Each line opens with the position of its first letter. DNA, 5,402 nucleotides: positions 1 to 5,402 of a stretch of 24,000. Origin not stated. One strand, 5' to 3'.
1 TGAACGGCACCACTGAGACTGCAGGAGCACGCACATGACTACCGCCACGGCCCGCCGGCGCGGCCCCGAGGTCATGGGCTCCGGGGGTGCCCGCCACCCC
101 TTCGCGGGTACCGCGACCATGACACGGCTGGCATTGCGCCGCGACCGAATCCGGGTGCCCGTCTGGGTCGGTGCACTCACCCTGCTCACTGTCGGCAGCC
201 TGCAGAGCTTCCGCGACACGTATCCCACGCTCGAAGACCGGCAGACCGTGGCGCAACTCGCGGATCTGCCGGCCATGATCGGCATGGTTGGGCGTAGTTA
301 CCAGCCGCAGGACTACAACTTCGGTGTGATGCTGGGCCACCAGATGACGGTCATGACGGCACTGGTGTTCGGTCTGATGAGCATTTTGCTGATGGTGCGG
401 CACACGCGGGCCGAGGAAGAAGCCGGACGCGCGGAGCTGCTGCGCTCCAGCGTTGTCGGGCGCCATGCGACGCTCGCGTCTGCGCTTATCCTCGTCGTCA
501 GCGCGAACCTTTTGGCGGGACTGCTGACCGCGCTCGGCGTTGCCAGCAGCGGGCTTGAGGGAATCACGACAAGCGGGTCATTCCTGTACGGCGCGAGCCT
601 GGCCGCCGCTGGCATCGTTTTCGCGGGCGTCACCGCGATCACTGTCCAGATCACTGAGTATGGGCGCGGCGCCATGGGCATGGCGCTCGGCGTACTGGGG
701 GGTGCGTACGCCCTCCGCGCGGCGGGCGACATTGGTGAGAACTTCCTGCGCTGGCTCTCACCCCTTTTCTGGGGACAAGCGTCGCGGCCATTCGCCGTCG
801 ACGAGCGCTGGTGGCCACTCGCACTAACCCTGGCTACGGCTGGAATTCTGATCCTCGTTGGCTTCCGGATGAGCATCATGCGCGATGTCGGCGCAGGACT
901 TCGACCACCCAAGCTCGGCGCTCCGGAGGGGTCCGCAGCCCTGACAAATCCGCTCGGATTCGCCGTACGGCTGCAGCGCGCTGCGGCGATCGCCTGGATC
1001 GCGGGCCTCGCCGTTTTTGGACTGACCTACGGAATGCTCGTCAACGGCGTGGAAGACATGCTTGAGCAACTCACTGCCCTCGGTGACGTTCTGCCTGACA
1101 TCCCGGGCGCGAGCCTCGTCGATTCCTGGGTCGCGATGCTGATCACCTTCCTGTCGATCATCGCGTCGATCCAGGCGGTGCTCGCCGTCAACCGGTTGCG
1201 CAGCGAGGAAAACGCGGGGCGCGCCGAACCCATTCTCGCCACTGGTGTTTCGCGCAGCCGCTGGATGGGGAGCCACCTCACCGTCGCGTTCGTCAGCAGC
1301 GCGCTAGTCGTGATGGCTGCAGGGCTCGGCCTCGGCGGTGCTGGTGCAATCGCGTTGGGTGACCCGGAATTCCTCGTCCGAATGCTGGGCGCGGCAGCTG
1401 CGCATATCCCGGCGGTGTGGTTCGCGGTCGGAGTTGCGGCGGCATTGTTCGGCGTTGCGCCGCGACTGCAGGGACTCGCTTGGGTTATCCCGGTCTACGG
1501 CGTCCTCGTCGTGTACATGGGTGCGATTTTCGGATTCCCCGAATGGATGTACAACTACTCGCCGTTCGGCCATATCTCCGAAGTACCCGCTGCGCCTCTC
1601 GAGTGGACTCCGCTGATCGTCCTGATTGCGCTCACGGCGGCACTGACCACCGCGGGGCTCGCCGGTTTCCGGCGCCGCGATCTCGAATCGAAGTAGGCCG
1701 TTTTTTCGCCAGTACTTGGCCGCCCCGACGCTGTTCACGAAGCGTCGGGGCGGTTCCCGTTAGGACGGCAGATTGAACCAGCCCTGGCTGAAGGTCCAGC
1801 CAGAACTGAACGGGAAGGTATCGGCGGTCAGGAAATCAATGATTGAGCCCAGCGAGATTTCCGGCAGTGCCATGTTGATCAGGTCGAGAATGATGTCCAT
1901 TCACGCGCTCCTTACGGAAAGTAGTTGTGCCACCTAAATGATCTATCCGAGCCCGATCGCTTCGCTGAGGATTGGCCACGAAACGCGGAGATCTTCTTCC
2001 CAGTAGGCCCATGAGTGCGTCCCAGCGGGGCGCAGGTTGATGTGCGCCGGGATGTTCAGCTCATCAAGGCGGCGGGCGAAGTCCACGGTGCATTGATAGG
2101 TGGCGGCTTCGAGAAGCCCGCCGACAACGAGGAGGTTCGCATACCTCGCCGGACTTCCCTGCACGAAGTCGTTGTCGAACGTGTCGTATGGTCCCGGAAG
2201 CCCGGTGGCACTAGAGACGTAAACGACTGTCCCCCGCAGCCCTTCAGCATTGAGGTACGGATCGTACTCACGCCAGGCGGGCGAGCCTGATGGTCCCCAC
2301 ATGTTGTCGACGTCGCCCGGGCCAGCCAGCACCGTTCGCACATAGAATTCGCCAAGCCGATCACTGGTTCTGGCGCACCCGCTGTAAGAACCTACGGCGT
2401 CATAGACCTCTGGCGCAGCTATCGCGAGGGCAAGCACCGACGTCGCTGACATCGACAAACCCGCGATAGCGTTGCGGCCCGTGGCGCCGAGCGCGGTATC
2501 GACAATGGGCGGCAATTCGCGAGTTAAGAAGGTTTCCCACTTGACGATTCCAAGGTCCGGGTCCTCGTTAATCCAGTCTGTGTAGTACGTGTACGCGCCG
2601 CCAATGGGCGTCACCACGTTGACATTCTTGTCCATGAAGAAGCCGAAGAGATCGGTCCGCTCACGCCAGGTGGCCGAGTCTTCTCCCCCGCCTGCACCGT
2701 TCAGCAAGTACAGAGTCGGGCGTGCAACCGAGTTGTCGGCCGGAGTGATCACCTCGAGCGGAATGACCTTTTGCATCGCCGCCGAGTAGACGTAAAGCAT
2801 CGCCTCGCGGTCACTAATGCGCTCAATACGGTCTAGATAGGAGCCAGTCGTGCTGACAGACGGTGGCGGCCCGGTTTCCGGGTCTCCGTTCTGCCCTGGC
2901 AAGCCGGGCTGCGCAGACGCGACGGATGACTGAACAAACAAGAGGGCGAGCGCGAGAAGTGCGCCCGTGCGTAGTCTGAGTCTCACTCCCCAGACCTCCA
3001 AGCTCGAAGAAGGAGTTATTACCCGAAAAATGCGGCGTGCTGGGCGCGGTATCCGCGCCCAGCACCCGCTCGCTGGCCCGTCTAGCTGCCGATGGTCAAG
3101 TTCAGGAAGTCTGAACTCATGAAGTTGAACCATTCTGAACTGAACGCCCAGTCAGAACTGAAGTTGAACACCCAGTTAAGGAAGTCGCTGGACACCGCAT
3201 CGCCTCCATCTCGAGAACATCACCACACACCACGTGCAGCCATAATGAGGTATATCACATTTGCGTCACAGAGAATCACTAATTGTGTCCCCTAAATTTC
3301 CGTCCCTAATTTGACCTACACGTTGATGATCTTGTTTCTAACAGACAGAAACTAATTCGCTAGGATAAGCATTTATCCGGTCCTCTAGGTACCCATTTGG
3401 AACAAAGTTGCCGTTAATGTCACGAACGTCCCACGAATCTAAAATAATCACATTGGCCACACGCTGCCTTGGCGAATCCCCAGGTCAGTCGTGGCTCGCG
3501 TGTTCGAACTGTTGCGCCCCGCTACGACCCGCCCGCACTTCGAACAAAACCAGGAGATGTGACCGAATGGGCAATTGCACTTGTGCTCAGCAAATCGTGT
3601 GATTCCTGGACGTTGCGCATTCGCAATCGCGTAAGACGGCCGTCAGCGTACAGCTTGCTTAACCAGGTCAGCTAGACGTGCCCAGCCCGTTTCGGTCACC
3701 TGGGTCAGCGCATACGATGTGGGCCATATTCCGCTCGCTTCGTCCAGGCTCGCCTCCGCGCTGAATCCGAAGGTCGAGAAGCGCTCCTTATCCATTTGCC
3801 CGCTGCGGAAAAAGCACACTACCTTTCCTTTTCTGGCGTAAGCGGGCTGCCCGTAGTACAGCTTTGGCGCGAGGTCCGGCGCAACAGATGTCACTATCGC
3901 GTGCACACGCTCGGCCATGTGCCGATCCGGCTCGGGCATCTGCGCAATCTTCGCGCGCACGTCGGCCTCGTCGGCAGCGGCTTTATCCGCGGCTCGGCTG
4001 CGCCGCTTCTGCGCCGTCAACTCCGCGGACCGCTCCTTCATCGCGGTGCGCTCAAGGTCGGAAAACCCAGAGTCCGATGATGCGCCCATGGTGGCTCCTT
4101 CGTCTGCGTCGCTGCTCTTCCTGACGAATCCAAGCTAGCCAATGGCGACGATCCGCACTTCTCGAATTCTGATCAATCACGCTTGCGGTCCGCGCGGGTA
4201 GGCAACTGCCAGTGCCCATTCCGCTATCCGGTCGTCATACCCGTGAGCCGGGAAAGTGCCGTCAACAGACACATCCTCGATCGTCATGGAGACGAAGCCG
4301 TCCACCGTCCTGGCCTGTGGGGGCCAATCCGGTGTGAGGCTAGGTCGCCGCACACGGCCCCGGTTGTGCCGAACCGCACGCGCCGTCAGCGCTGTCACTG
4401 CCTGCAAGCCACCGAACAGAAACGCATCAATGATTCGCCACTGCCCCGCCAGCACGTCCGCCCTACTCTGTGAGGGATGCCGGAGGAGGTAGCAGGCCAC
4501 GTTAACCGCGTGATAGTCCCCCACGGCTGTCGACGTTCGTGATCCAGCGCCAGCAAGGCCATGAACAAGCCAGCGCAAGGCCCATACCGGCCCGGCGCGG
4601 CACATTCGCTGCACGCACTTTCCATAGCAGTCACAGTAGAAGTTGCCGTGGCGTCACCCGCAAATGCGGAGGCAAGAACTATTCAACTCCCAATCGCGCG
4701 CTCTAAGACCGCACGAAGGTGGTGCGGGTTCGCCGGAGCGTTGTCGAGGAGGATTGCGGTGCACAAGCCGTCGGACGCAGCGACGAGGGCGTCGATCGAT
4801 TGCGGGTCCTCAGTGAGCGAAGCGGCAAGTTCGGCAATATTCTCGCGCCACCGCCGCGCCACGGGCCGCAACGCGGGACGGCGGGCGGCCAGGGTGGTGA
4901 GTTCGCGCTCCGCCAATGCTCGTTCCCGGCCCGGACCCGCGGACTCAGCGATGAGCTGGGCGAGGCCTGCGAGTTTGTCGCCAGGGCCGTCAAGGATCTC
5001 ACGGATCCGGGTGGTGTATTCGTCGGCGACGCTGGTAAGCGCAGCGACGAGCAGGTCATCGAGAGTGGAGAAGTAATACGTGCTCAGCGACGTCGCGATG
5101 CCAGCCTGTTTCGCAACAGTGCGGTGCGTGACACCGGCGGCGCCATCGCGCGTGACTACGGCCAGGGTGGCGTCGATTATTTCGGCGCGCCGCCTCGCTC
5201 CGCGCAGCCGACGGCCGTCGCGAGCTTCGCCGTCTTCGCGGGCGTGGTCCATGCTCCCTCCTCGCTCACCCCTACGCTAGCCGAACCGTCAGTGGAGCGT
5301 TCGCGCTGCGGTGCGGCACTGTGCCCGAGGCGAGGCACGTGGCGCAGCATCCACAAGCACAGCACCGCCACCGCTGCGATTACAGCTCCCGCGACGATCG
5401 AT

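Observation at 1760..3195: Two unannotated paralogous anionic mini-proteins bracket a secreted mycolyltransferase: candidate porin-like peptide plus O-mycoloylation cassette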

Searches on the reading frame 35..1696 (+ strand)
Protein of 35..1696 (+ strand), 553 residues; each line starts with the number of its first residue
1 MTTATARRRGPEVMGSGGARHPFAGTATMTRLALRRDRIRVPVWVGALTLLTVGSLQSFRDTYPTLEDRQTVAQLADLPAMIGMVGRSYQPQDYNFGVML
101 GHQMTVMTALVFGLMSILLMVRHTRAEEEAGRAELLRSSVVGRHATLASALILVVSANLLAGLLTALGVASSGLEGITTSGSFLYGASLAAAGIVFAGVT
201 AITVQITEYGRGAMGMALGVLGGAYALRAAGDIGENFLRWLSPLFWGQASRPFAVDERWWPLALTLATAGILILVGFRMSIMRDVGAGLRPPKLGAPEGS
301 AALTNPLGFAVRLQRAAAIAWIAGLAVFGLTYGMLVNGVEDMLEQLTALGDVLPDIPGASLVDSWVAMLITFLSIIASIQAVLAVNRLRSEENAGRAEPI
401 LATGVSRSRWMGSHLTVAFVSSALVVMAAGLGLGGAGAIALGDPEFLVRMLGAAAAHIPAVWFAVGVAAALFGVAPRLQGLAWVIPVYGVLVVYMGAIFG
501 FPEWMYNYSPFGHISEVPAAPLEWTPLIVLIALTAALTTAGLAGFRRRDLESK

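Call 3: search_protein_families(library=pfam, proteins=[window:35-1696:+], max_evalue=0.01)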
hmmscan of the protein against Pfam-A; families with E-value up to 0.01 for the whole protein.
window:35-1696:+ (553 aa): 0 families

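Call 41: search_protein_families(library=ncbifam, proteins=[window:35-1696:+], max_evalue=0.01)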
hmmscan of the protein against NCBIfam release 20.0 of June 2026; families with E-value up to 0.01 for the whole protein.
window:35-1696:+ (553 aa): 1 family
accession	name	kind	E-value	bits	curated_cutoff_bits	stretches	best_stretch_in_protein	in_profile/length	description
TIGR03733.1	lanti_perm_MutG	subfamily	1.4e-05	24.6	117.2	0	105-240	50-186/248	lantibiotic immunity ABC transporter MutG family permease subunit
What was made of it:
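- The permease gives a weak MutG-like hit (1.4e-5, far below cutoff, call 41).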

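Call 77: search_solved_structures(query=window:35-1696:+, max_evalue=1)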
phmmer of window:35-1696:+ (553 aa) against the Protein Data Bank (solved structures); distinct sequences matched with E-value up to 1: 3.
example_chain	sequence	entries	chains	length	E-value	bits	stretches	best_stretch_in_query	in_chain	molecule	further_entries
8k1m_B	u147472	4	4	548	2e-95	323.6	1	22-550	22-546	Multidrug efflux system permease protein Rv1217c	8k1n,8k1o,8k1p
5b46_A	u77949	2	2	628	0.0019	20.1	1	148-235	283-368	2-oxoacid--ferredoxin oxidoreductase alpha subunit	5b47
5b48_A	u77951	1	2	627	0.56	11.9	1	150-216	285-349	2-oxoacid--ferredoxin oxidoreductase alpha subunit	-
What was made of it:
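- The permease is the ortholog of M. tuberculosis Rv1217c, a conserved efflux pump (E 2e-95, call 77), not a bacteriocin transporter.
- Tried and rejected: The neighbouring ABC permease is the Rv1217c ortholog (call 77) and no maturation enzymes are present.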

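Call 78: search_protein_families(library=pfam, proteins=[window:35-1696:+], max_evalue=1)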
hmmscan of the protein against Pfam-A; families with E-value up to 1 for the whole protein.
window:35-1696:+ (553 aa): 1 family
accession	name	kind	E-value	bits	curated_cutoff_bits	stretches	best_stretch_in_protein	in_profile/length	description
PF13301.11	DUF4079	-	0.021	15.5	31.4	1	105-172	10-78/141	Protein of unknown function (DUF4079)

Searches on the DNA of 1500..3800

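Call 64: search_rna_families(source=window, start=1500, end=3800, threshold=evalue, max_evalue=1)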
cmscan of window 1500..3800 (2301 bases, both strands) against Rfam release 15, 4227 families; matches with E-value up to 1: 1.
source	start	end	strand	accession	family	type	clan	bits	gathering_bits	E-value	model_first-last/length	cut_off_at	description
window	1720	1753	+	RF00784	mir-486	Gene; miRNA;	-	18.7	69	0.6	16-53/68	no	mir-486 microRNA precursor family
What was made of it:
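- Tried and rejected: Rfam on 1500..3800 gave only a sub-threshold miRNA chance hit on the pep1 terminator (call 64).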

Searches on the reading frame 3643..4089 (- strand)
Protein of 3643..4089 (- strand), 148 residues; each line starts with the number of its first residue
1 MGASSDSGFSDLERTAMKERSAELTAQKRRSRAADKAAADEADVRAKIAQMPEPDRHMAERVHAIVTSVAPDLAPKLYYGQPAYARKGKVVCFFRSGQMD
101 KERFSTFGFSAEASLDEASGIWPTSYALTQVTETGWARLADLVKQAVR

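Call 3: search_protein_families(library=pfam, proteins=[window:3643-4089:-], max_evalue=0.01)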
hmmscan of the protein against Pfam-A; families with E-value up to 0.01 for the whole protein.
window:3643-4089:- (148 aa): 1 family
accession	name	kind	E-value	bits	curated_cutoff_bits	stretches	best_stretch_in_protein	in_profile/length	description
PF08818.16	DUF1801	-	0.00015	22.5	27.2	1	56-99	2-46/85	Domain of unknown function (DU1801)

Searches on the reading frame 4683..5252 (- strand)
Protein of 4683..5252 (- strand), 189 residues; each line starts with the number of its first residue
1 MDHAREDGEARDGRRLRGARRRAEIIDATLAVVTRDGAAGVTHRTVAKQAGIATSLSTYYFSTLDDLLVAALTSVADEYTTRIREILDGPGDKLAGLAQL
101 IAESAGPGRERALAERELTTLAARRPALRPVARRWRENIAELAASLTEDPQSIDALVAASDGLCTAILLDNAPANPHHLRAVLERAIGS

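Call 3: search_protein_families(library=pfam, proteins=[window:4683-5252:-], max_evalue=0.01)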
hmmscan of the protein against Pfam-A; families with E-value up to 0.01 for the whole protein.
window:4683-5252:- (189 aa): 4 families
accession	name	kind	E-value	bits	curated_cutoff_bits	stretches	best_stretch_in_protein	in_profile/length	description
PF17940.6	TetR_C_31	-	5.4e-15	55.9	27.4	1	94-188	7-106/107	Tetracyclin repressor-like, C-terminal domain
PF00440.29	TetR_N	-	2.8e-05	24.2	24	1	25-71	1-47/47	Bacterial regulatory proteins, tetR family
PF13977.11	TetR_C_6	-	0.00014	22.5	27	1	106-187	17-110/115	BetI-type transcriptional repressor, C-terminal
PF17937.6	TetR_C_28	-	0.00025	21.8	26.4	1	114-185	19-90/96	Tetracyclin repressor-like, C-terminal domain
